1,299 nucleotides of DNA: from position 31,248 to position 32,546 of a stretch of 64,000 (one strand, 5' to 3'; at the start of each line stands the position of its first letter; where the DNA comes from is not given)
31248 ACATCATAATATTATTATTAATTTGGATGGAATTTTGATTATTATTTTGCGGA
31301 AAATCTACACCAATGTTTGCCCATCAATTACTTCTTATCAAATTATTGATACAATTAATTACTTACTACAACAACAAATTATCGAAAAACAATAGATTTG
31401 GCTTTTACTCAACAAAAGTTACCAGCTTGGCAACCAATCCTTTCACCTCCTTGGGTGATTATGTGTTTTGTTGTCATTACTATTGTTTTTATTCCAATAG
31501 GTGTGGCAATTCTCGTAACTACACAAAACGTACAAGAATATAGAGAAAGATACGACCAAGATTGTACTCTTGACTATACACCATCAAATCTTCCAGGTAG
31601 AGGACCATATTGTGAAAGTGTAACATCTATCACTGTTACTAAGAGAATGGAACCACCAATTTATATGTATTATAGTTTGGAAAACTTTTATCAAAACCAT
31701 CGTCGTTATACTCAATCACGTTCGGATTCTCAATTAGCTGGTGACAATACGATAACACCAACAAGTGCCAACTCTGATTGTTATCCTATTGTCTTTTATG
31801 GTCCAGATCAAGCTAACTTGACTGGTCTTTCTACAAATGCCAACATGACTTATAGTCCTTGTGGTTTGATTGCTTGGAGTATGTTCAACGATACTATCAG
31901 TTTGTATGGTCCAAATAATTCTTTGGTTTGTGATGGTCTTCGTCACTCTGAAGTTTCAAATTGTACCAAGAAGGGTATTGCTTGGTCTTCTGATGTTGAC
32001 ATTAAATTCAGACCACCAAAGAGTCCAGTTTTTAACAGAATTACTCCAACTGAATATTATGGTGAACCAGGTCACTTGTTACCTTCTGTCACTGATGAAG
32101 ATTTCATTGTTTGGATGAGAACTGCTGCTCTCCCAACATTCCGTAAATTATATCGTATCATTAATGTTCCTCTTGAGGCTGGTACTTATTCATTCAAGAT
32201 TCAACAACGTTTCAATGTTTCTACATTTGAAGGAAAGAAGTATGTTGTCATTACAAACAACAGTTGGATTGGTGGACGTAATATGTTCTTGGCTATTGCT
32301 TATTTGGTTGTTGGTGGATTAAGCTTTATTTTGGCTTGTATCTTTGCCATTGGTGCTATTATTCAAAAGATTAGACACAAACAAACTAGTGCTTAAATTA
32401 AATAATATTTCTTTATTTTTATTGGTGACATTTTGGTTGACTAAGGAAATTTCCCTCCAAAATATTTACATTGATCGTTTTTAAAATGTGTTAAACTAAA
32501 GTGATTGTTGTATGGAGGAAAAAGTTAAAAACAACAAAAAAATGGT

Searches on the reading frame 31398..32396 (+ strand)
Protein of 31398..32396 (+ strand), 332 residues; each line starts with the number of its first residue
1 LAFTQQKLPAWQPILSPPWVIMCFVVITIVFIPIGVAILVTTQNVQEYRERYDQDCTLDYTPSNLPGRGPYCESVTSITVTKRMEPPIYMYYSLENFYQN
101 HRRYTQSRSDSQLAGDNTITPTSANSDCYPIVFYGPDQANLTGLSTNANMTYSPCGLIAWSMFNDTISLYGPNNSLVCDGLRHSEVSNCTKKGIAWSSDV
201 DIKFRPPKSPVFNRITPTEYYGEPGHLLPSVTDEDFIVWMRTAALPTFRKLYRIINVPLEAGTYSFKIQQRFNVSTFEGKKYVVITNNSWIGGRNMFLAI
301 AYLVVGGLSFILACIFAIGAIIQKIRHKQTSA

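Call 22: search_protein_families(library=pfam, proteins=[window:31398-32396:+], max_evalue=0.001)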
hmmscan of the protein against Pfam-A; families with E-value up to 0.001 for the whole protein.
window:31398-32396:+ (332 aa): 1 family
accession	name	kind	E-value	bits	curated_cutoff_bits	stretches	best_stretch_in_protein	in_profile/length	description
PF03381.20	CDC50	-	8.7e-85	285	28.6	1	39-324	2-284/286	LEM3 (ligand-effect modulator 3) family / CDC50 family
